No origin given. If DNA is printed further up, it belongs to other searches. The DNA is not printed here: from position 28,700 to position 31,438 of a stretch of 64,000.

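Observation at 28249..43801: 15-gene translationally coupled operon with two FtsK/HerA-family ATPases, Lon-like protease, kinase, beta-propeller and membrane protein: candidate undescribed conflict system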

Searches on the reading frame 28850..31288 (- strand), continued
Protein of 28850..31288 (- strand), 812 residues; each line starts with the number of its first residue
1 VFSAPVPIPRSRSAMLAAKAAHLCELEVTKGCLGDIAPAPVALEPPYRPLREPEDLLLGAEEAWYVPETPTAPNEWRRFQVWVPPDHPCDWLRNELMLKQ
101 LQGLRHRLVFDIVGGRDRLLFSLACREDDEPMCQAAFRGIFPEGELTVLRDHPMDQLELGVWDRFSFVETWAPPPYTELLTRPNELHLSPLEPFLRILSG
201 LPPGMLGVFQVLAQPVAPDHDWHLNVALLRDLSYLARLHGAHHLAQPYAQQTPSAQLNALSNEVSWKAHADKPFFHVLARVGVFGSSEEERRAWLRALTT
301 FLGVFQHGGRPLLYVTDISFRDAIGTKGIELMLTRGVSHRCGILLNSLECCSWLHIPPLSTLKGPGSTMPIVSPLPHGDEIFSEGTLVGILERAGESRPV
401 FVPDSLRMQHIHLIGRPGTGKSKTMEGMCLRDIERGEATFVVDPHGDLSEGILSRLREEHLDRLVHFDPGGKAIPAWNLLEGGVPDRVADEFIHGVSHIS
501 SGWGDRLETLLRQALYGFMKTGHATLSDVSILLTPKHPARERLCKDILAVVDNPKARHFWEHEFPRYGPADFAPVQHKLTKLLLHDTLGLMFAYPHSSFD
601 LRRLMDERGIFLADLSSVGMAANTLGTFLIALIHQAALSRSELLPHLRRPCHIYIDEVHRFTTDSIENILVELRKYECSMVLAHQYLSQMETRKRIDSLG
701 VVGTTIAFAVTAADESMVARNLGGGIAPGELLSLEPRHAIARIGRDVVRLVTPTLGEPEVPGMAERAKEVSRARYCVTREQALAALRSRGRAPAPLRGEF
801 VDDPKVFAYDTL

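Call 49: search_protein_families(library=pfam, max_evalue=0.01, proteins=[L047:959-4150:+, L047:146-943:+, L047:4134-4865:+, L009:480-4394:-, L013:2620-3303:+, L013:3644-4444:+, P0061, P0096, P0097, L051:3928-5085:+])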
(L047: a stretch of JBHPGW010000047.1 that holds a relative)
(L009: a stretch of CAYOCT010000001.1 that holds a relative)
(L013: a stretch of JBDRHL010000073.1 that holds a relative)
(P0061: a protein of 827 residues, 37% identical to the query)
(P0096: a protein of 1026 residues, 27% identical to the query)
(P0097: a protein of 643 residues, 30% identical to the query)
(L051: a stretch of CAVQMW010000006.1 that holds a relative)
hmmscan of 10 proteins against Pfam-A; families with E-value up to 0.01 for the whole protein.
L047:959-4150:+ (1063 aa): 7 families
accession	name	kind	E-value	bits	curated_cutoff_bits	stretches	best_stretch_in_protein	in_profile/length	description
PF18766.7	SWI2_SNF2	-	2.2e-78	263.3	26.7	1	309-535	1-220/221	SWI2/SNF2 ATPase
PF04313.20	HSDR_N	-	5.1e-41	141.2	25.1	1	7-217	2-196/198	Type I restriction enzyme R protein N terminus (HSDR_N)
PF22679.2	T1R_D3-like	-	6e-22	79.2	27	1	575-711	3-156/158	Type I restriction enzyme subunit R domain 3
PF04851.21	ResIII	-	3.5e-21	76.2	22.5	1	307-469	5-162/164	Type III restriction enzyme, res subunit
PF11867.13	T1RH-like_C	-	5.7e-18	65.8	26.8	1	767-1055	47-327/329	Type I restriction enzyme HindI endonuclease subunit-like, C-terminal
PF17898.6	GerD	-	2.3e-05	24.8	29.5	1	891-947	13-69/114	Spore germination GerD central core domain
PF00270.35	DEAD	-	0.00024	21.3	26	1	340-460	23-145/167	DEAD/DEAH box helicase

L047:146-943:+ (265 aa): 1 family
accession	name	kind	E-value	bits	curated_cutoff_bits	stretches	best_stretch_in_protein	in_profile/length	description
PF09509.15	Hypoth_Ymh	-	8e-44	148.8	25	1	137-256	1-119/119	Protein of unknown function (Hypoth_ymh)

L047:4134-4865:+ (243 aa): 3 families
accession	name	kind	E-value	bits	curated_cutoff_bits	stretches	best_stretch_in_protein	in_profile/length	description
PF01863.23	YgjP-like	-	1.2e-58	199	26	1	31-240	1-206/207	YgjP-like, metallopeptidase domain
PF10263.15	SprT-like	-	1.7e-07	31.5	25.6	1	168-217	23-85/108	SprT-like family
PF08325.16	WLM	-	0.0012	19.4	26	1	197-228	80-111/190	WLM domain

L009:480-4394:- (1304 aa): 11 families
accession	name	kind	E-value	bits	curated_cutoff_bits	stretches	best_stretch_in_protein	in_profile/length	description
PF13087.12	AAA_12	-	5.4e-39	134.2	27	1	1041-1263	1-194/195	AAA domain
PF13086.12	AAA_11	-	5.6e-35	121.8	27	1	559-1011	3-252/257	AAA domain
PF13604.12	AAA_30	-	2.6e-15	57.1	27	2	559-622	3-66/191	AAA domain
PF13245.12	AAA_19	-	6.5e-14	52.7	25.1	1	562-627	1-66/134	AAA domain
PF13191.12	AAA_16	-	3.3e-05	24.9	32.6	1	570-627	20-64/167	AAA ATPase domain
PF00270.35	DEAD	-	4.3e-05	23.7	26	1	559-626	1-69/167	DEAD/DEAH box helicase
PF09848.15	SLFN-g3_helicase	-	0.00015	21.6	24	1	576-633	3-61/354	Schlafen group 3, DNA/RNA helicase domain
PF01443.25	Viral_helicase1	-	0.0002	21.7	21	0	578-604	2-22/228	Viral superfamily 1 RNA helicase core domain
PF00580.27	UvrD-helicase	-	0.00058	20.1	23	1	559-981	2-220/271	UvrD/REP helicase N-terminal domain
PF05127.21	NAT10_TcmA_helicase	-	0.0023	18.3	22.7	0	579-643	2-66/176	RNA cytidine acetyltransferase NAT10/TcmA, helicase domain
PF04851.21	ResIII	-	0.0072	16.7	22.5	0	560-613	6-64/164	Type III restriction enzyme, res subunit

L013:2620-3303:+ (227 aa): 0 families

L013:3644-4444:+ (266 aa): 0 families

P0061 (827 aa): 2 families
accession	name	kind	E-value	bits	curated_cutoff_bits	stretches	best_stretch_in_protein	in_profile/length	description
PF10412.15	TrwB_AAD_bind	-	4.6e-09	36.1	20.5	1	398-532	6-135/387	Type IV secretion-system coupling protein DNA-binding domain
PF01935.23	DUF87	-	0.00026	21.6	23.2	1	394-448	9-65/220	Helicase HerA, central domain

P0096 (1026 aa): 12 families
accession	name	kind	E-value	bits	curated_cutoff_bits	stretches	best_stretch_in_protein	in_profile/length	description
PF10412.15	TrwB_AAD_bind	-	6.3e-16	58.7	20.5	1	412-732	6-315/387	Type IV secretion-system coupling protein DNA-binding domain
PF12696.13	TraG-D_C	-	2.3e-07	31.2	22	1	667-733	4-72/126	TraM recognition site of TraD and TraG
PF02534.20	T4SS-DNA_transf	-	2e-06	27.4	20.1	0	418-494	43-114/468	Type IV secretory system Conjugative DNA transfer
PF01935.23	DUF87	-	1.6e-05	25.6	23.2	1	413-480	14-79/220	Helicase HerA, central domain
PF13304.12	AAA_21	-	9.2e-05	23.1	27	1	426-582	4-187/304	AAA domain, putative AbiEii toxin, Type IV TA system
PF25199.1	nSTAND_NTPase5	-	0.00034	20.9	34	1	415-496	35-118/145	Novel STAND NTPase 5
PF13401.12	AAA_22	-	0.00087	20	27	0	420-452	4-36/130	AAA domain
PF00005.33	ABC_tran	-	0.0016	19.5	25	1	421-444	11-34/137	ABC transporter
PF13191.12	AAA_16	-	0.0035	18.3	32.6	0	417-454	20-56/167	AAA ATPase domain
PF13555.12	AAA_29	-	0.0037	17.4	27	1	409-438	13-39/61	P-loop containing region of AAA domain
PF01580.24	FtsK_SpoIIIE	-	0.0037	17.2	24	1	411-442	29-60/221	FtsK/SpoIIIE family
PF20720.3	nSTAND3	-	0.0083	16.3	27.2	0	419-481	15-72/155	Novel STAND NTPase 3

P0097 (643 aa): 6 families
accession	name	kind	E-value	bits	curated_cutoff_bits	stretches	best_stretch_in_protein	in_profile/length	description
PF10412.15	TrwB_AAD_bind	-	4.2e-11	42.8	20.5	1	22-357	9-327/387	Type IV secretion-system coupling protein DNA-binding domain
PF23477.1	zf_Tbcl_2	-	3e-10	40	27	1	530-560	4-34/37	Probable treble clef zinc finger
PF02534.20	T4SS-DNA_transf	-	1.8e-06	27.6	20.1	0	22-106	38-119/468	Type IV secretory system Conjugative DNA transfer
PF12696.13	TraG-D_C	-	1.1e-05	25.8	22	1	278-350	2-76/126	TraM recognition site of TraD and TraG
PF01935.23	DUF87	-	0.0006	20.4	23.2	1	28-91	23-83/220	Helicase HerA, central domain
PF13401.12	AAA_22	-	0.0018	19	27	0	27-47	4-24/130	AAA domain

L051:3928-5085:+ (385 aa): 1 family
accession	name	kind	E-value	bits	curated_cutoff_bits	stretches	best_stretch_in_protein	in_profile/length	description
PF00899.27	ThiF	-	1e-12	48.2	28.1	1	29-197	17-168/238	ThiF family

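Call 55: find_encoding_contigs(protein=P0101, flank=10000, max_places=1)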
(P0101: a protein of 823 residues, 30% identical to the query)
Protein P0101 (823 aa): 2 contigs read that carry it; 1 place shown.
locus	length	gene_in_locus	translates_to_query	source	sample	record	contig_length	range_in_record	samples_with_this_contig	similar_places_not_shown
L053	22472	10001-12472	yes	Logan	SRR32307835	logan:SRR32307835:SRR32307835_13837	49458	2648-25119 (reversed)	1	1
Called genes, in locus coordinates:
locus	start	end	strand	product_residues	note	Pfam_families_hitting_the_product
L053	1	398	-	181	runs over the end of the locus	PF02357:NusG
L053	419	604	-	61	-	PF00584:SecE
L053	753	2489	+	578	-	-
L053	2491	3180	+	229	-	PF00590:TP_methylase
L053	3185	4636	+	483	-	PF00133:tRNA-synt_1, PF01406:tRNA-synt_1e (faint), PF09334:tRNA-synt_1g, PF00133:tRNA-synt_1, PF08264:Anticodon_1 (weak)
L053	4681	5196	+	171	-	PF02674:Colicin_V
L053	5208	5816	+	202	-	PF01300:Sua5_yciO_yrdC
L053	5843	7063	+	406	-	PF00595:PDZ, PF13180:PDZ_2, PF17820:PDZ_6, PF03572:Peptidase_S41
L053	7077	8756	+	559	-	PF06418:CTP_synth_N, PF01656:CbiA (weak), PF00117:GATase, PF07722:Peptidase_C26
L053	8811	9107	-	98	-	PF01016:Ribosomal_L27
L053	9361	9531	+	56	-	PF13459:Fer4_15, PF13370:Fer4_13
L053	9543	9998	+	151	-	-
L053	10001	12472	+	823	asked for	PF26449:DUF8128, PF10412:TrwB_AAD_bind (faint), PF01935:DUF87 (faint), PF02534:T4SS-DNA_transf (faint)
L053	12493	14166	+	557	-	PF05496:RuvB_N (faint), PF13177:DNA_pol3_delta2, PF13401:AAA_22 (faint), PF00004:AAA, PF22608:DNAX_ATPase_lid (weak), PF12169:DNA_pol3_gamma3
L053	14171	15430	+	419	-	PF02403:Seryl_tRNA_N, PF00587:tRNA-synt_2b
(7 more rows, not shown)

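Call 56: find_encoding_contigs(protein=P0096, flank=10000, max_places=1)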
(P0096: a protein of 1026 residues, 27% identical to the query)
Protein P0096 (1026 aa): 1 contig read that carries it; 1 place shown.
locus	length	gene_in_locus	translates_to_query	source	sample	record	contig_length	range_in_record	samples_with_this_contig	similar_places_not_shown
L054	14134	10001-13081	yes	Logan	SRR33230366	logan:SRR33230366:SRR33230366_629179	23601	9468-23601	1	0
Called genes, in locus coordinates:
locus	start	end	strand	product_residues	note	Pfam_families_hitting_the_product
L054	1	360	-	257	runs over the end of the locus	PF01400:Astacin (weak)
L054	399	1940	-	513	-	PF03098:An_peroxidase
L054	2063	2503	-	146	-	-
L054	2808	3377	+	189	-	PF07638:Sigma70_ECF, PF08281:Sigma70_r4_2 (weak), PF04545:Sigma70_r4 (weak)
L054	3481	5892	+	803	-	PF00069:Pkinase, PF07714:PK_Tyr_Ser-Thr, PF03109:ABC1, PF13181:TPR_8 (faint), PF13424:TPR_12 (faint), PF13432:TPR_16 (faint), PF07719:TPR_2 (faint), PF12895:ANAPC3 (weak), +2 more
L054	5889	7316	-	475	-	PF25816:RamC_N, PF00069:Pkinase, PF07714:PK_Tyr_Ser-Thr (weak)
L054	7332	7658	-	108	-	-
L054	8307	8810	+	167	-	-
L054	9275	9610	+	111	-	-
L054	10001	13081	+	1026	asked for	PF26449:DUF8128 (faint), PF02534:T4SS-DNA_transf (faint), PF01935:DUF87 (faint), PF10412:TrwB_AAD_bind, PF12696:TraG-D_C (weak)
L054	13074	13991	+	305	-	PF07508:Recombinase, PF12728:HTH_17 (weak)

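Call 57: find_encoding_contigs(protein=P0093, flank=10000, max_places=1)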
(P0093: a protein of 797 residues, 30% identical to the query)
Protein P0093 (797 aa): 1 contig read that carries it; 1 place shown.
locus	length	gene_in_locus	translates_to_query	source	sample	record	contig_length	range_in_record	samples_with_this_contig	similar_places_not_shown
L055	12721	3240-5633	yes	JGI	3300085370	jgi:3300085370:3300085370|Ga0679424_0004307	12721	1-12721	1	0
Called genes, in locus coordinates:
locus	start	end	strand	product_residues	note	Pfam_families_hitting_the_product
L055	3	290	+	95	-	?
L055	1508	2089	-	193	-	PF12728:HTH_17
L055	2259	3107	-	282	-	PF13814:Replic_Relax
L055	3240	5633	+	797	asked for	PF10412:TrwB_AAD_bind, PF13191:AAA_16 (faint), PF12696:TraG-D_C (weak)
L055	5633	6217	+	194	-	-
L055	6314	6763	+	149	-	-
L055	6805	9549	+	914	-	PF13424:TPR_12 (faint), PF07719:TPR_2 (faint), PF13374:TPR_10 (faint), PF12770:CHAT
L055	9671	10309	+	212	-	-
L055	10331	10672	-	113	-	PF21781:DUF6876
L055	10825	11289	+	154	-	-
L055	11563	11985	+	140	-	-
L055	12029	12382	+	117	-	-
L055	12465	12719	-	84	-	?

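Call 79: search_solved_structures(query=A2, max_evalue=0.01)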
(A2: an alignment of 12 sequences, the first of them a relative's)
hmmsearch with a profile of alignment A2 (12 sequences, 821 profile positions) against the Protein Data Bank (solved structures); distinct sequences matched with E-value up to 0.01: 9.
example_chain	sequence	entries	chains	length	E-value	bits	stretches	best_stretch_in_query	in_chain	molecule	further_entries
1gl6_A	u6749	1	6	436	0.00017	22.9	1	397-450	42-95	ATPASE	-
1e9r_A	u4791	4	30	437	0.00017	22.9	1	397-450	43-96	CONJUGAL TRANSFER PROTEIN TRWB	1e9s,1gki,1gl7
3tk1_A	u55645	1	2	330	0.00021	22.5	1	379-441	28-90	Membrane ATPase/protein kinase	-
8xau_A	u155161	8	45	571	0.00043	21.5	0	610-743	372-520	ATP-binding protein | HerA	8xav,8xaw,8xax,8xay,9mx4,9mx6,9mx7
9x1l_A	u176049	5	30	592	0.00053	21.2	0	405-450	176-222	DNA helicase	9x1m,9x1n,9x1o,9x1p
8wiv_A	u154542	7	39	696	0.001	20.2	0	610-713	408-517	Helicase HerA central domain-containing protein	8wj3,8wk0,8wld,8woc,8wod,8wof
7es4_A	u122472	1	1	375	0.0017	19.5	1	613-716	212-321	DNA phosphorothioation-dependent restriction protein DptH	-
3nxs_A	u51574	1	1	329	0.0045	18.1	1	381-441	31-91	LAO/AO transport system ATPase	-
9c1m_M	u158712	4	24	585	0.0056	17.8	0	582-694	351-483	ATP-binding protein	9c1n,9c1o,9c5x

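Call 90: get_annotated_region(hit=H5, flank=6000)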
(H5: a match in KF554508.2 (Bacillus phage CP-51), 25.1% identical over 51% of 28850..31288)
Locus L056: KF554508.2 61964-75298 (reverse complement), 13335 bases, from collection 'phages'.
description: Bacillus phage CP-51, complete genome.
organism: Bacillus phage CP-51 (NCBI taxid 1391188)
taxonomy: Viruses; Duplodnaviria; Heunggongvirae; Uroviricota; Caudoviricetes; Herelleviridae; Spounavirinae; Siminovitchvirus; Siminovitchvirus CP51
host: Bacillus cereus HER1399; source: soil; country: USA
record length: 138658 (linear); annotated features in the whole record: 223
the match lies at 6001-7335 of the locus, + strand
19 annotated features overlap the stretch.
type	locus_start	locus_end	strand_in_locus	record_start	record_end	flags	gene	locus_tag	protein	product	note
CDS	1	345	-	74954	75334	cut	-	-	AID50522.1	hypothetical protein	gp101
CDS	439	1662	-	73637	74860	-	-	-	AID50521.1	putative replication protein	gp100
CDS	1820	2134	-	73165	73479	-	-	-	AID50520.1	hypothetical protein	gp99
CDS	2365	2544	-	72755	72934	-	-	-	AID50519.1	hypothetical protein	gp98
CDS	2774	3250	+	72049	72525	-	-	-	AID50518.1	hypothetical protein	gp97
CDS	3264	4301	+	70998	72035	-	-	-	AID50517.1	hypothetical protein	gp96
CDS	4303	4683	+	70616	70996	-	-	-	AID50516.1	hypothetical protein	gp95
CDS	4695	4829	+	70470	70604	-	-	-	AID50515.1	hypothetical protein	gp94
CDS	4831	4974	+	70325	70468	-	-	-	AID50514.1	hypothetical protein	gp93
CDS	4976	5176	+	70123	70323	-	-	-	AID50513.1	hypothetical protein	gp92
CDS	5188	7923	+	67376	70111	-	-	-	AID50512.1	hypothetical protein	gp91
CDS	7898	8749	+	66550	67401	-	-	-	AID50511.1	hypothetical protein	gp90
CDS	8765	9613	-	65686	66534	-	-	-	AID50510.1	hypothetical protein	gp89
CDS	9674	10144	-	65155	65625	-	-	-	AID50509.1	hypothetical protein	gp88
CDS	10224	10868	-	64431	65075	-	-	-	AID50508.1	putative sigma factor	gp87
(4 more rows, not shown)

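Call 108: find_encoding_contigs(protein=P0094, flank=10000, max_places=2)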
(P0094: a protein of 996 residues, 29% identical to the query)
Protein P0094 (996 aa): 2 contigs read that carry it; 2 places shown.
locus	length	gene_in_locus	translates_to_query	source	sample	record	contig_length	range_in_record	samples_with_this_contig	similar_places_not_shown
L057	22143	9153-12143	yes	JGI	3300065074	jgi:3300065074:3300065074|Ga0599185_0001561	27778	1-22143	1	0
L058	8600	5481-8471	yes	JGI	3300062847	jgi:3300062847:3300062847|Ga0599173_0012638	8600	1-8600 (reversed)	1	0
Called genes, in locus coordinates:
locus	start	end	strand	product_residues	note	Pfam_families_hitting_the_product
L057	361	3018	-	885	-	PF00069:Pkinase, PF07714:PK_Tyr_Ser-Thr, PF24885:TPR_NPHP3, PF13424:TPR_12, PF13374:TPR_10, PF13424:TPR_12, PF24885:TPR_NPHP3, PF13374:TPR_10, +6 more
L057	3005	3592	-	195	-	PF07638:Sigma70_ECF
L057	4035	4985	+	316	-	-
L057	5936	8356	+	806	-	PF00801:PKD (weak), PF18911:PKD_4 (faint), PF18998:Flg_new_2, PF05345:He_PIG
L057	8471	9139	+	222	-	-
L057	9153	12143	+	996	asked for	PF26449:DUF8128 (faint), PF10412:TrwB_AAD_bind, PF12696:TraG-D_C (weak)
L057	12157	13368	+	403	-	-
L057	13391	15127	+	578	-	PF00239:Resolvase, PF07508:Recombinase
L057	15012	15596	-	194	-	-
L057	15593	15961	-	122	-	PF18993:Rv0078B (weak)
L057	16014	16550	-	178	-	-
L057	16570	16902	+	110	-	-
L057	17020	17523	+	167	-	PF00196:GerE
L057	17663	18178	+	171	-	PF13858:DUF4199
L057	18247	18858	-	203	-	PF04191:PEMT, PF04140:ICMT (weak)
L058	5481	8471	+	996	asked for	PF26449:DUF8128 (faint), PF10412:TrwB_AAD_bind, PF12696:TraG-D_C (weak)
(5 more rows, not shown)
